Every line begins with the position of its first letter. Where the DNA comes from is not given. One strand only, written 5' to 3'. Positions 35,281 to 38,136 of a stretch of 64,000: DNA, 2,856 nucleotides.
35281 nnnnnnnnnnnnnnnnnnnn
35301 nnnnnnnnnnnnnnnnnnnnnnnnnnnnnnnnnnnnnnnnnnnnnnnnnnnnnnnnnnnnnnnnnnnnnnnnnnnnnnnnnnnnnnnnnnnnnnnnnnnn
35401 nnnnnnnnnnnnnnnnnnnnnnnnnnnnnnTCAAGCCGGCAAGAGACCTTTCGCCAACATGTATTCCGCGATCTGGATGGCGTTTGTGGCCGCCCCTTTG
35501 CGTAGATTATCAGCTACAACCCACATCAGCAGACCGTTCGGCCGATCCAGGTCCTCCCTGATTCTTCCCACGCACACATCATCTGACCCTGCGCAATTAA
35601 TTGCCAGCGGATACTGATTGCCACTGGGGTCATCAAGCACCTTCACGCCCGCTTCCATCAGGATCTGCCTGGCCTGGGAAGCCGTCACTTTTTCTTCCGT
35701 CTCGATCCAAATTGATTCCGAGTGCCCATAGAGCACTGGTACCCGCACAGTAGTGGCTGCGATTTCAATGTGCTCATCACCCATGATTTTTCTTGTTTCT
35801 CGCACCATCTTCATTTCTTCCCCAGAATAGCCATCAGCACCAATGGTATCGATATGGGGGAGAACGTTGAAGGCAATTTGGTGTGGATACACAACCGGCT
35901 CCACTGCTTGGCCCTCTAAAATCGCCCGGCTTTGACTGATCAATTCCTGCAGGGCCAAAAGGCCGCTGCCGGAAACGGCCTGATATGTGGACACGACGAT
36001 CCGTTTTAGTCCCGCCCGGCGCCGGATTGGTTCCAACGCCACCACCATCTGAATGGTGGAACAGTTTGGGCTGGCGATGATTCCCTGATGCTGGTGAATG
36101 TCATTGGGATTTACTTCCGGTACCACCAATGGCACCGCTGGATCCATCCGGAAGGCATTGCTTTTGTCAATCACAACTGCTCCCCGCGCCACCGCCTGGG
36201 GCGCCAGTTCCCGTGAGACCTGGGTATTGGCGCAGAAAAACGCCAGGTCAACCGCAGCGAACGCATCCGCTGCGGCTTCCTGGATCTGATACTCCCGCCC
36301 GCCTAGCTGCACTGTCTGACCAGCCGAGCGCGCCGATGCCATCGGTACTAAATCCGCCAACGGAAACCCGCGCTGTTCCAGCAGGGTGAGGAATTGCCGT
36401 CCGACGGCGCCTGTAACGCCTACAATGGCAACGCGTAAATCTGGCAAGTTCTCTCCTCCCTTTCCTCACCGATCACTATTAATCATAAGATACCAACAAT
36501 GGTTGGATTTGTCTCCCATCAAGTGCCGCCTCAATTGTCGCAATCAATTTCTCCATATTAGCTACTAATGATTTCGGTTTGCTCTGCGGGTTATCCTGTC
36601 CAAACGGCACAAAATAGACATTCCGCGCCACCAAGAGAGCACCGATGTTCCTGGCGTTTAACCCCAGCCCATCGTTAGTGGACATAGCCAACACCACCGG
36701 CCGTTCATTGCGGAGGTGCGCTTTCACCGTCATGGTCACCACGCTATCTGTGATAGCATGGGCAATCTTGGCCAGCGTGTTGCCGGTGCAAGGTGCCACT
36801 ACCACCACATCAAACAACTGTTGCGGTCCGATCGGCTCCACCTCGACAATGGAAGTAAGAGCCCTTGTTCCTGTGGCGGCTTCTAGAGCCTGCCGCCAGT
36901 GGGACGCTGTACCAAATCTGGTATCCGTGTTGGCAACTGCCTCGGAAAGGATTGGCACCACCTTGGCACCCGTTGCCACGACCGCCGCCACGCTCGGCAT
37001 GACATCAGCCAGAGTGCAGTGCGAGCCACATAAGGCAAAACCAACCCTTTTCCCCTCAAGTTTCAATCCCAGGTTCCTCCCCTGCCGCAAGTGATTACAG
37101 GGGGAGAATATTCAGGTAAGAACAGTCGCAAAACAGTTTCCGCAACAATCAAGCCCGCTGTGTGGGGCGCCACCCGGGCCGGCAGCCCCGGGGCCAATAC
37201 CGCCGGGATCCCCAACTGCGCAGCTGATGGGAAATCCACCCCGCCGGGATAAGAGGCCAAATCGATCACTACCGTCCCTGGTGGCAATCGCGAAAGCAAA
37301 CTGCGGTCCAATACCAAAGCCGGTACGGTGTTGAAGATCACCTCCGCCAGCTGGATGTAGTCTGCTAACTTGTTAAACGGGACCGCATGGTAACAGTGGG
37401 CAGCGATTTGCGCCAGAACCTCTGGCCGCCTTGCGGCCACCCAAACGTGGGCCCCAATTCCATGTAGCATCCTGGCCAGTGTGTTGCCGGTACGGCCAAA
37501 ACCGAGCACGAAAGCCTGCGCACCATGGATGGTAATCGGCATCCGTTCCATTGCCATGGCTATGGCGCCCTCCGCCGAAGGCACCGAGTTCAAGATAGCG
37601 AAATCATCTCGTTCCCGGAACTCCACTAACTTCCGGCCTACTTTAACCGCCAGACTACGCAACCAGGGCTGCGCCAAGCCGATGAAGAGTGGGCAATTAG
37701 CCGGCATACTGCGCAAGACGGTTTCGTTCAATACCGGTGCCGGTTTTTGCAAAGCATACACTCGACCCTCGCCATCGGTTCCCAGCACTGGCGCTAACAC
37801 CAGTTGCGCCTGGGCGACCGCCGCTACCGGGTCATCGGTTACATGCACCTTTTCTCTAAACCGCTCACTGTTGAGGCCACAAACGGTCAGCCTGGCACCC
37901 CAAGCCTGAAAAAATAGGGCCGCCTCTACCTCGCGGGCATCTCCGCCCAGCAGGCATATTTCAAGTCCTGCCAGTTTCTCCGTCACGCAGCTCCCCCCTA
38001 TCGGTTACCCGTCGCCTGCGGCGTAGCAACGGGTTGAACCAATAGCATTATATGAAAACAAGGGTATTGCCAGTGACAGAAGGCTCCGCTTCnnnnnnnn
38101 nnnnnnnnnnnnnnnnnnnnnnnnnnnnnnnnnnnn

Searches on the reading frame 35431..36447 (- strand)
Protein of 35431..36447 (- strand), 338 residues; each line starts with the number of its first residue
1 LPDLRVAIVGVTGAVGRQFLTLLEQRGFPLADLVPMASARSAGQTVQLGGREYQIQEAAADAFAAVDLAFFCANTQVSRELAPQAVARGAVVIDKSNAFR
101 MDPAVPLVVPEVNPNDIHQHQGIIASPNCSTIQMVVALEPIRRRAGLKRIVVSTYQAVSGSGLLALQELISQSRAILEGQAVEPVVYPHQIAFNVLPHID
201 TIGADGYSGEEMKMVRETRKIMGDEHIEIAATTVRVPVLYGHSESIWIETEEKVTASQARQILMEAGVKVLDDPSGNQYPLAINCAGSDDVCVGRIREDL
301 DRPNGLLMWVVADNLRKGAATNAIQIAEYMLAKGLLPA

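Call 4: search_protein_families(library=ncbifam, proteins=[window:35431-36447:-])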
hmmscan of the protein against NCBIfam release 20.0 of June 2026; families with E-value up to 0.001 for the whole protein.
window:35431-36447:- (338 aa): 12 families
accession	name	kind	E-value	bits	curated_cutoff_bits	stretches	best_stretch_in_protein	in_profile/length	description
NF011456.0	PRK14874.1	equivalog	3.3e-136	453.8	223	1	4-334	5-344/346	aspartate-semialdehyde dehydrogenase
TIGR01296.1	asd_B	equivalog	2.4e-132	441.2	324.2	1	5-331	1-337/339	aspartate-semialdehyde dehydrogenase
NF005229.0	PRK06728.1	equivalog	9.7e-111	369.9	628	1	5-336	7-347/347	aspartate-semialdehyde dehydrogenase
NF005957.0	PRK08040.1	equivalog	6e-74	249.5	273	1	5-332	6-332/336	aspartate-semialdehyde dehydrogenase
NF004224.0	PRK05671.1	equivalog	2.5e-72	244.2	284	1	3-331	4-332/336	aspartate-semialdehyde dehydrogenase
NF006416.0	PRK08664.1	subfamily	3.1e-47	161.5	232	2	3-164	3-184/350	aspartate-semialdehyde dehydrogenase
TIGR00978.1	asd_EA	equivalog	1.8e-44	152.2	301.2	2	4-163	1-181/342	aspartate-semialdehyde dehydrogenase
NF005144.0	PRK06598.1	subfamily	1.6e-26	93.3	198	2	187-321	218-358/369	aspartate-semialdehyde dehydrogenase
TIGR01850.1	argC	equivalog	2.4e-22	79.6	233.6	2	5-165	2-187/345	N-acetyl-gamma-glutamyl-phosphate reductase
TIGR01745.1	asd_gamma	equivalog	4.1e-19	68.8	402.9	2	5-176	2-181/366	aspartate-semialdehyde dehydrogenase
NF005368.0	PRK06901.1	equivalog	5.4e-14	52.1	437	1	62-333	63-321/323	oxidoreductase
TIGR01851.1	argC_other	equivalog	3.5e-07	29.8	229.85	1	57-160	41-146/310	N-acetyl-gamma-glutamyl-phosphate reductase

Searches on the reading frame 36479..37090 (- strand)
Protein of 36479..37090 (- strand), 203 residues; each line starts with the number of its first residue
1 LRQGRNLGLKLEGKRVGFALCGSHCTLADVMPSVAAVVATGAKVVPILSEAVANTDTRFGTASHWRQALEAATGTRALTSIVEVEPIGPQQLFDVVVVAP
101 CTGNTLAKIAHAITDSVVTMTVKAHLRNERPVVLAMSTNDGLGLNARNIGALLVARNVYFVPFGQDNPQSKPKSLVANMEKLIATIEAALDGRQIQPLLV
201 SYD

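Call 4: search_protein_families(library=ncbifam, proteins=[window:36479-37090:-])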
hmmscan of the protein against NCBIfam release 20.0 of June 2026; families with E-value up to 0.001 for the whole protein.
window:36479-37090:- (203 aa): 9 families
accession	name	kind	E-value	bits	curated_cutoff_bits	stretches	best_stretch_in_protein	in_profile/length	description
NF006161.0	PRK08305.1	equivalog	5.3e-91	303.6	156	1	10-202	2-194/196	dipicolinate synthase subunit B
TIGR02852.1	spore_dpaB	equivalog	1.2e-84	282.4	229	1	14-200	1-187/187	dipicolinate synthase subunit B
TIGR00521.1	coaBC_dfp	equivalog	2.5e-10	40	219.7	1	12-190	2-178/392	bifunctional phosphopantothenoylcysteine decarboxylase/phosphopantothenate--cysteine ligase CoaBC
TIGR02699.1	archaeo_AfpA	hypoth_equivalog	1.6e-07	31.1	192.45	1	93-135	79-121/174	archaeoflavoprotein AfpA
NF004685.0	PRK06029.1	subfamily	2.3e-06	27.9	188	1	94-136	80-122/187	UbiX family flavin prenyltransferase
TIGR02700.1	flavo_MJ0208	hypoth_equivalog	3.2e-06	26.6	251.35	1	93-130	86-123/234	dihydromethanopterin reductase (acceptor)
TIGR02113.1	coaC_strep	equivalog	5.2e-05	23.1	261.4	1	94-139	78-122/177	phosphopantothenoylcysteine decarboxylase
TIGR00421.1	ubiX_pad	subfamily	9.6e-05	22.2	108.9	1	58-136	42-119/181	UbiX family flavin prenyltransferase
NF041206.1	VdcB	exception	0.00083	19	290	0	94-136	78-120/184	non-oxidative hydroxyarylic acid decarboxylases subunit B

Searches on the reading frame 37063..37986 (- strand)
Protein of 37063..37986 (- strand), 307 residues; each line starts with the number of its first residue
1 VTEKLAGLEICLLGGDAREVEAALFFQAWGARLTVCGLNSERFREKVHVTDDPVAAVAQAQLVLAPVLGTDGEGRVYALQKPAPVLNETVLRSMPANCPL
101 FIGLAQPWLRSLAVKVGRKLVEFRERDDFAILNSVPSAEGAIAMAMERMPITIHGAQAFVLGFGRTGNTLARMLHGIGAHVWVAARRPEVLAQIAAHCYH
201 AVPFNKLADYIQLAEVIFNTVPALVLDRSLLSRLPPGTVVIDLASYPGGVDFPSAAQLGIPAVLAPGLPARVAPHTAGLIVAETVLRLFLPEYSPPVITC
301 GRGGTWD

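Call 4: search_protein_families(library=ncbifam, proteins=[window:37063-37986:-])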
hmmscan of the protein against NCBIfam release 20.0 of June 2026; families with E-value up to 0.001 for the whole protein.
window:37063-37986:- (307 aa): 7 families
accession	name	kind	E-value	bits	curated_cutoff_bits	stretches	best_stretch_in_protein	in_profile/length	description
NF006162.0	PRK08306.1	equivalog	2.1e-94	316.2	261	1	5-289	2-288/297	dipicolinate synthase subunit DpsA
TIGR02853.1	spore_dpaA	equivalog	2.7e-91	305.8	319.65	1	8-288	2-284/287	dipicolinic acid synthetase subunit A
TIGR01035.1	hemA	equivalog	3.1e-05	23.1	209.55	1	139-233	165-262/416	glutamyl-tRNA reductase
TIGR00518.1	alaDH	equivalog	0.00048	19.2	391.85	0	153-250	165-273/370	alanine dehydrogenase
NF004008.0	PRK05476.3-1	equivalog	0.00075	18.7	440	1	144-185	141-182/326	adenosylhomocysteinase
NF006409.0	PRK08655.1-3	equivalog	0.00081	19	310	0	159-245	5-92/290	prephenate dehydrogenase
NF004005.0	PRK05476.2-3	equivalog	0.00082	18.3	275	0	141-210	194-263/418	adenosylhomocysteinase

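Call 11: find_related_loci(query=window:37063-37986:-, collection=genome_contigs, flank=10000)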
Query window:37063-37986:- (307 aa) in genome_contigs; peptide patterns used: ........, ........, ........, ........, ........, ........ (x = any residue, [..] = any of these).
177 stretches matched a pattern, but none encodes a relative of the query by tblastn (E <= 1e-3).

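Call 15: find_homologous_proteins(query=window:37063-37986:-, max_evalue=1e-20)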
Query window:37063-37986:- (307 aa): 1492 proteins with E <= 1e-20 among 8000 candidates; the best 120 are listed.
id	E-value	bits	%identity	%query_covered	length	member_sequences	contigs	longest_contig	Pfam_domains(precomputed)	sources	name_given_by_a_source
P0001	1.7e-199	680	100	100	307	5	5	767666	PF16924.12,PF02826.26,PF01262.28,PF03807.24,PF01488.27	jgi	jgi:dipicolinate synthase subunit A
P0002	6.9e-78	280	53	92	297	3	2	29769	PF16924.12,PF13241.13,PF03446.22,PF02826.26,PF01262.28,PF03807.24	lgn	-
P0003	1.4e-77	279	49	94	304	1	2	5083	PF16924.12,PF02826.26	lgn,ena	-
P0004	1.1e-76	276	48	96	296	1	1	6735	PF16924.12,PF02826.26,PF01262.28,PF03807.24,PF01488.27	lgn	-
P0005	2.0e-76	275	51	94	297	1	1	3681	PF16924.12,PF13241.13,PF02826.26,PF01262.28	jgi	-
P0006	2.3e-76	275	53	93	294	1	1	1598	PF16924.12,PF02826.26,PF01262.28,PF01488.27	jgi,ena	-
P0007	2.5e-76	275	50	94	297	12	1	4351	PF16924.12,PF02826.26,PF01262.28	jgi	-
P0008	7.8e-76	274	52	94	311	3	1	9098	PF16924.12,PF02826.26,PF01488.27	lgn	-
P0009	8.6e-76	273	51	93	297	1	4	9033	PF16924.12,PF02826.26,PF01262.28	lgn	-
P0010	7.1e-75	270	49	96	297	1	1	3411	PF16924.12,PF02826.26,PF01262.28,PF03807.24,PF01488.27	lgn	-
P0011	1.3e-74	269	53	92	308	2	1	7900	PF16924.12,PF02826.26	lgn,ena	-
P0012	3.0e-74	268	50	95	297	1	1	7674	PF16924.12,PF02826.26,PF01262.28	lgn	-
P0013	8.2e-74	267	47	95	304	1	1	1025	PF16924.12,PF02826.26,PF01488.27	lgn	-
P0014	4.4e-73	265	48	96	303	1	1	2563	PF16924.12,PF02826.26,PF01262.28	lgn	-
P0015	4.9e-73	264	48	96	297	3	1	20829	PF16924.12,PF02826.26,PF01262.28,PF03807.24,PF01488.27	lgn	-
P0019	9.8e-72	260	47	95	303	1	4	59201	PF16924.12,PF13241.13,PF02826.26,PF01262.28,PF03807.24,PF01488.27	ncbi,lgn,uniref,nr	ncbi:dipicolinate synthase subunit DpsA [Calderihabitans maritimus]|uniref:Dipicolinic acid syntheta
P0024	3.6e-71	258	48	96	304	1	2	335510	PF16924.12,PF02826.26,PF01488.27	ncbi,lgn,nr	ncbi:MAG: dipicolinate synthase subunit DpsA [Firmicutes bacterium]|nr:dipicolinate synthase subunit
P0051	1.2e-69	253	48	96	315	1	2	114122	PF16924.12,PF02826.26,PF01262.28,PF01488.27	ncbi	ncbi:MAG: dipicolinate synthase subunit DpsA [Moorellales bacterium]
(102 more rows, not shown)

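Call 17: find_encoding_contigs(protein=P0001, flank=3000, max_places=5)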
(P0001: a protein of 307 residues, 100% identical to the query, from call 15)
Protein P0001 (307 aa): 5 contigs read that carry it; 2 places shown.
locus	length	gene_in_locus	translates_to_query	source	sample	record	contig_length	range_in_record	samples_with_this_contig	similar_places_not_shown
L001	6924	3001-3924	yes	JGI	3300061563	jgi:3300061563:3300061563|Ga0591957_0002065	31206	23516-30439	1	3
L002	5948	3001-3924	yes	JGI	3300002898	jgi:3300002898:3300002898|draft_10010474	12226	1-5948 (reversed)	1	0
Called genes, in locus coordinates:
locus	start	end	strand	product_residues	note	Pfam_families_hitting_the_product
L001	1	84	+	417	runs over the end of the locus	PF00675:Peptidase_M16, PF05193:Peptidase_M16_C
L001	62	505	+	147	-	PF00692:dUTPase, PF22769:DCD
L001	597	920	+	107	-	-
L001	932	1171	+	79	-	PF05239:PRC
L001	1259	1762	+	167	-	PF11181:YflT (weak)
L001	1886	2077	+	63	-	-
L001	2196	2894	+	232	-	PF01113:DapB_N, PF05173:DapB_C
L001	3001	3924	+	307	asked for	PF16924:DpaA_N, PF01262:AlaDh_PNT_C (weak), PF02826:2-Hacid_dh_C (weak), PF01488:Shikimate_DH (weak), PF03807:F420_oxidored (weak)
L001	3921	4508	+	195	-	PF02441:Flavoprotein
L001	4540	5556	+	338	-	PF01118:Semialdhyde_dh, PF02774:Semialdhyde_dhC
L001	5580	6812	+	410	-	PF00696:AA_kinase, PF13840:ACT_7, PF22468:ACT_9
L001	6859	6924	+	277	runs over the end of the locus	?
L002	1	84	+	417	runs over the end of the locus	PF00675:Peptidase_M16, PF05193:Peptidase_M16_C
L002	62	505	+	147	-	PF00692:dUTPase, PF22769:DCD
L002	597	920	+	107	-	-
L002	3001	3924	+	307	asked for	PF16924:DpaA_N, PF01262:AlaDh_PNT_C (weak), PF02826:2-Hacid_dh_C (weak), PF01488:Shikimate_DH (weak), PF03807:F420_oxidored (weak)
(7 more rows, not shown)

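Call 18: find_related_loci(query=A1, collection=genome_contigs, flank=6000)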
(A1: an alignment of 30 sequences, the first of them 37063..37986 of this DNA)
Query A1 (307 aa) in genome_contigs; peptide patterns used: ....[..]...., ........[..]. (x = any residue, [..] = any of these).
600 stretches matched a pattern (row limit reached: there are more); 587 encode a relative of the query (tblastn E <= 1e-3); the best 80 are kept; 80 distinct loci.
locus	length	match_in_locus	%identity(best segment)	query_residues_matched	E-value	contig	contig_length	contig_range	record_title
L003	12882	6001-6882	49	1-292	5e-75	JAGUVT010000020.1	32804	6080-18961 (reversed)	MAG: Deltaproteobacteria bacterium isolate DeMMO5_3 c_000000008762, whole genome shotgun sequence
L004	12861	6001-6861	47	7-294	6e-75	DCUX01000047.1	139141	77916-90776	MAG TPA_asm: Firmicutes bacterium UBA2203 UBA2203_contig_1956, whole genome shotgun sequence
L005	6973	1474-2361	49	1-296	1e-74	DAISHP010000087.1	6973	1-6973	MAG TPA_asm: Bacillota bacterium isolate CTOTU1360 NODE_860_length_6973_cov_3.818300, whole genome shotgun sequence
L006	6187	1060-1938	47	1-293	3e-73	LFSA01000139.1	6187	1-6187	MAG: Pelotomaculum sp. DTU098 scaffold64369, whole genome shotgun sequence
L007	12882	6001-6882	46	1-294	1e-72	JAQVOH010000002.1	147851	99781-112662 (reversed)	MAG: Desulfotomaculaceae bacterium isolate STF1_176 NODE_118_length_147851_cov_9.496439_Sandtown_F1, whole genome shotgu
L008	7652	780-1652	47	1-290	2e-72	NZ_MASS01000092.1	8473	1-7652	Desulfosporosinus sp. BG contig00092, whole genome shotgun sequence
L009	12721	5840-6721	48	1-294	2e-72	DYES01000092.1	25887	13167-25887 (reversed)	MAG TPA_asm: Desulfovirgula sp. isolate Tomsk_54_15 Tomsk_k141_86065, whole genome shotgun sequence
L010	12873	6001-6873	46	1-290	2e-70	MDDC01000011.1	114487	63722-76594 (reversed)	Moorella thermoacetica strain DSM 21394 MOTE_contig000011, whole genome shotgun sequence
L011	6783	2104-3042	44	1-306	4e-70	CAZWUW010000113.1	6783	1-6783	MAG TPA_asm: uncultured Eubacteriales bacterium isolate SRP302447_co1_816 genome assembly, contig: NODE_30720_length_678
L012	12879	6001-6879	44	1-292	9e-69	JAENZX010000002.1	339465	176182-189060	MAG: Thermincola ferriacetica isolate BM5_bin.18 BM5_bin18_NODE_9_length_339465_cov_8.985693, whole genome shotgun seque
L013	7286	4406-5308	45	1-300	1e-68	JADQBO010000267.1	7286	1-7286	MAG: Desulfosporosinus sp. isolate Soudan_1 NODE_2583_length_7286_cov_5.986724, whole genome shotgun sequence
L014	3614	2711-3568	42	1-285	3e-68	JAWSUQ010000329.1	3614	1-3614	MAG: Bacillota bacterium isolate B4G8CH4-15 NODE_329_length_3614_cov_2.910376, whole genome shotgun sequence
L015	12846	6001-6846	45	5-287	2e-68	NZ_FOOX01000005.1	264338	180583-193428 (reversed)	Desulfotruncus arcticus DSM 17038, whole genome shotgun sequence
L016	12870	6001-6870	42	1-289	2e-67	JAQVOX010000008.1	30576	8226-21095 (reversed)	MAG: Desulfotomaculaceae bacterium isolate STF1_190 NODE_3195_length_30576_cov_3.557949_Sandtown_F1, whole genome shotgu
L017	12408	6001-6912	43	5-307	2e-67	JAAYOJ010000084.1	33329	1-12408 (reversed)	MAG: Peptococcaceae bacterium isolate AS21ysBPME_346 141801_AS21, whole genome shotgun sequence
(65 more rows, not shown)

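Call 50: find_encoding_contigs(protein=P0002, flank=4000, max_places=1)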
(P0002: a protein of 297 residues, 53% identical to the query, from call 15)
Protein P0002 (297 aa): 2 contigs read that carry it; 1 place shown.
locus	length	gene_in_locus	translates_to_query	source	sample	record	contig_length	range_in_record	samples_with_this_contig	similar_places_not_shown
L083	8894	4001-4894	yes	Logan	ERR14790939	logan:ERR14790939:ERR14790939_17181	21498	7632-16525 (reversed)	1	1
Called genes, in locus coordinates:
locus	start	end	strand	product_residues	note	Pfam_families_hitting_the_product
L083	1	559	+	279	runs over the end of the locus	PF01261:AP_endonuc_2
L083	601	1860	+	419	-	PF00675:Peptidase_M16, PF05193:Peptidase_M16_C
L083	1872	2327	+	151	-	PF22769:DCD (weak), PF00692:dUTPase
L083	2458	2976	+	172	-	PF11181:YflT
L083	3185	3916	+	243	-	PF01113:DapB_N, PF03447:NAD_binding_3 (weak), PF05173:DapB_C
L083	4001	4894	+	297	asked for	PF13241:NAD_binding_7 (faint), PF16924:DpaA_N, PF03807:F420_oxidored (faint), PF01262:AlaDh_PNT_C (weak), PF02826:2-Hacid_dh_C, PF03446:NAD_binding_2 (weak)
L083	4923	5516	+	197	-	PF02441:Flavoprotein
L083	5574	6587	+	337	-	PF01118:Semialdhyde_dh, PF02774:Semialdhyde_dhC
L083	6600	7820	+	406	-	PF00696:AA_kinase, PF13840:ACT_7, PF22468:ACT_9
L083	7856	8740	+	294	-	PF00701:DHDPS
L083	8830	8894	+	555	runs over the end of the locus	PF00753:Lactamase_B, PF12706:Lactamase_B_2, PF22505:RNase_J_b_CASP, PF07521:RMMBL, PF17770:RNase_J_C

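Call 51: find_encoding_contigs(protein=P0019, flank=4000, max_places=1)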
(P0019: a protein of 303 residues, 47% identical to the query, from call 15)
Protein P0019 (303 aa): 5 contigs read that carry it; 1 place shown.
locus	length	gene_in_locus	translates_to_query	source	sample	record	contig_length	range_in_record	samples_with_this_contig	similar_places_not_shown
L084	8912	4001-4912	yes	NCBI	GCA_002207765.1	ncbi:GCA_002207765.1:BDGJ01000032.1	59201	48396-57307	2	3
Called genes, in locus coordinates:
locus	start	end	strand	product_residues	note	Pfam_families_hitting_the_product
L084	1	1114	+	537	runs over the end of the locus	PF13183:Fer4_8, PF13534:Fer4_17 (weak), PF02754:CCG (weak)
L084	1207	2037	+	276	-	PF00795:CN_hydrolase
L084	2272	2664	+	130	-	PF02635:DsrE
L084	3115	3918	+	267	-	PF01113:DapB_N, PF05173:DapB_C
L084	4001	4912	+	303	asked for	PF03807:F420_oxidored (faint), PF13241:NAD_binding_7 (faint), PF16924:DpaA_N, PF01262:AlaDh_PNT_C (weak), PF02826:2-Hacid_dh_C, PF01488:Shikimate_DH (weak)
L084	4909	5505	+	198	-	PF02441:Flavoprotein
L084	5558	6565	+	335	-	PF01118:Semialdhyde_dh, PF02774:Semialdhyde_dhC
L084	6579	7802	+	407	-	PF00696:AA_kinase, PF13840:ACT_7, PF22468:ACT_9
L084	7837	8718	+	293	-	PF00701:DHDPS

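Call 52: find_encoding_contigs(protein=P0051, flank=4000, max_places=1)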
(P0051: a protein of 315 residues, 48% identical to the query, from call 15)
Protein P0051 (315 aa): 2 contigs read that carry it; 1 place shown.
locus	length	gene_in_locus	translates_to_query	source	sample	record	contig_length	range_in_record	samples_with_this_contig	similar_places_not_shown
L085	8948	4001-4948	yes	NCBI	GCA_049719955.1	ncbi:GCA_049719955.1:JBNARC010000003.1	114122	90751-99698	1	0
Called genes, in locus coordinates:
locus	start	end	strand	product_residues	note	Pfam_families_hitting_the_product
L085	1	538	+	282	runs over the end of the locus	PF02737:3HCDH_N, PF00725:3HCDH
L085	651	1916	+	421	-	PF00675:Peptidase_M16, PF05193:Peptidase_M16_C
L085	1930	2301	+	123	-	PF08761:dUTPase_2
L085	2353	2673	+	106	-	-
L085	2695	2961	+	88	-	PF05239:PRC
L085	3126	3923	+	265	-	PF01113:DapB_N, PF05173:DapB_C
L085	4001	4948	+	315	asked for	PF16924:DpaA_N, PF01262:AlaDh_PNT_C (weak), PF02826:2-Hacid_dh_C (weak), PF01488:Shikimate_DH (weak)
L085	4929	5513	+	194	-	PF02441:Flavoprotein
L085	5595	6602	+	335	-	PF01118:Semialdhyde_dh, PF02774:Semialdhyde_dhC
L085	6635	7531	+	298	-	PF00701:DHDPS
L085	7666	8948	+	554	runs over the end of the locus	PF00753:Lactamase_B, PF23023:Anti-Pycsar_Apyc1 (faint), PF12706:Lactamase_B_2, PF22505:RNase_J_b_CASP, PF07521:RMMBL, PF17770:RNase_J_C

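Call 53: find_encoding_contigs(protein=P0024, flank=4000, max_places=1)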
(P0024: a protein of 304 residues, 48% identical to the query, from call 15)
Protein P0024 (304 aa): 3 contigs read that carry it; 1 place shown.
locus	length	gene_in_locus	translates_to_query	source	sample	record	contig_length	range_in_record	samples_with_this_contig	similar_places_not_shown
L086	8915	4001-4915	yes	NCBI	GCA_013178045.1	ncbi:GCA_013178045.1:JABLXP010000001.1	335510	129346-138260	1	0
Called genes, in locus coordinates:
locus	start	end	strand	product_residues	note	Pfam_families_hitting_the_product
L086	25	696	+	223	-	PF01522:Polysacc_deac_1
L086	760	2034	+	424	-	PF00675:Peptidase_M16, PF05193:Peptidase_M16_C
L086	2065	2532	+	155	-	PF00692:dUTPase, PF22769:DCD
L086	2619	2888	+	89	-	PF05239:PRC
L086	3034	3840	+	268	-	PF01113:DapB_N, PF05173:DapB_C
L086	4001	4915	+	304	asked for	PF16924:DpaA_N, PF02826:2-Hacid_dh_C, PF01488:Shikimate_DH (weak)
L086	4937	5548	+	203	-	PF02441:Flavoprotein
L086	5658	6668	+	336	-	PF01118:Semialdhyde_dh, PF02774:Semialdhyde_dhC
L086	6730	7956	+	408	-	PF00696:AA_kinase, PF01842:ACT (faint), PF22468:ACT_9 (weak), PF13840:ACT_7, PF22468:ACT_9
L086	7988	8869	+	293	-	PF00701:DHDPS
